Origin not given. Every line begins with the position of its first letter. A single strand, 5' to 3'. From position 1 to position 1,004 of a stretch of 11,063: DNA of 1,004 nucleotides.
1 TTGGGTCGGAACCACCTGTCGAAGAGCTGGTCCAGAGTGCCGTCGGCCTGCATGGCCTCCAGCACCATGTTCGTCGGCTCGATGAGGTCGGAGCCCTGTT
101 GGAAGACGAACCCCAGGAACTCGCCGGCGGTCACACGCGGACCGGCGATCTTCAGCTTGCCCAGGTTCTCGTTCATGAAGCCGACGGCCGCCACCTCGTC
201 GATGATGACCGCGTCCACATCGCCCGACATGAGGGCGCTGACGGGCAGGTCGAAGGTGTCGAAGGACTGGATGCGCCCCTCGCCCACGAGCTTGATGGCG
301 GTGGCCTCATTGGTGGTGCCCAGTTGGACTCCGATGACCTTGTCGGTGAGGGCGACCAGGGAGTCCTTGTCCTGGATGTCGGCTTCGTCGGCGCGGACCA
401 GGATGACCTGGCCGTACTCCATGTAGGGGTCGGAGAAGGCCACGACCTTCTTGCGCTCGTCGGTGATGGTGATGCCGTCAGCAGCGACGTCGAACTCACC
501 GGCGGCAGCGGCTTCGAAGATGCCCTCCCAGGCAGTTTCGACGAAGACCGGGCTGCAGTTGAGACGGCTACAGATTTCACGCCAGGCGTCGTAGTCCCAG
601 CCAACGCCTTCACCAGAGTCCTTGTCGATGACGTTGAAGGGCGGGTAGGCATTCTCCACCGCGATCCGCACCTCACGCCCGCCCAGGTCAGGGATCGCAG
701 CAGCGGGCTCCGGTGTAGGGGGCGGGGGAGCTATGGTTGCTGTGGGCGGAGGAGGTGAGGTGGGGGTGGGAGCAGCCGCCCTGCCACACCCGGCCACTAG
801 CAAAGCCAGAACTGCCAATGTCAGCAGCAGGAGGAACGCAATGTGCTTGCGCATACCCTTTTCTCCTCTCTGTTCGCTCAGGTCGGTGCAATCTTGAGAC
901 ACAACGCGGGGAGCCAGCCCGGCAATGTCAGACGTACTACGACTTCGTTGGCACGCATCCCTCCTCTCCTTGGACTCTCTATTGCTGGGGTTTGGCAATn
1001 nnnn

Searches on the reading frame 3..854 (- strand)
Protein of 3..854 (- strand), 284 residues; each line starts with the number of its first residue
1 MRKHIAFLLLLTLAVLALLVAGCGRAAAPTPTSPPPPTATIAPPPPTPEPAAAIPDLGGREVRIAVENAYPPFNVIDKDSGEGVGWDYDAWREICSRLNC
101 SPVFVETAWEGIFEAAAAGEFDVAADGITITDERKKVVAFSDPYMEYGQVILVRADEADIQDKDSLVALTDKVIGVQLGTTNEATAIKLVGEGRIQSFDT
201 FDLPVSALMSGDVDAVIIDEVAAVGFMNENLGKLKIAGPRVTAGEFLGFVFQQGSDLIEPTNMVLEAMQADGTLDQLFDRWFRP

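Call 13: search_protein_families(library=pfam, proteins=[window:3-854:-], max_evalue=1)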
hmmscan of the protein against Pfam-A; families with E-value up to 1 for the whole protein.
window:3-854:- (284 aa): 2 families
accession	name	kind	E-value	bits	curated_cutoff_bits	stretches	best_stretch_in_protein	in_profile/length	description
PF00497.25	SBP_bac_3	-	1.3e-36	125.8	26.4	1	62-283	1-131/132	Bacterial extracellular solute-binding proteins, family 3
PF10613.14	Lig_chan-Glu_bd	-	3.1e-08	34.2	30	1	107-155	65-113/115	Ligated ion channel L-glutamate- and glycine-binding site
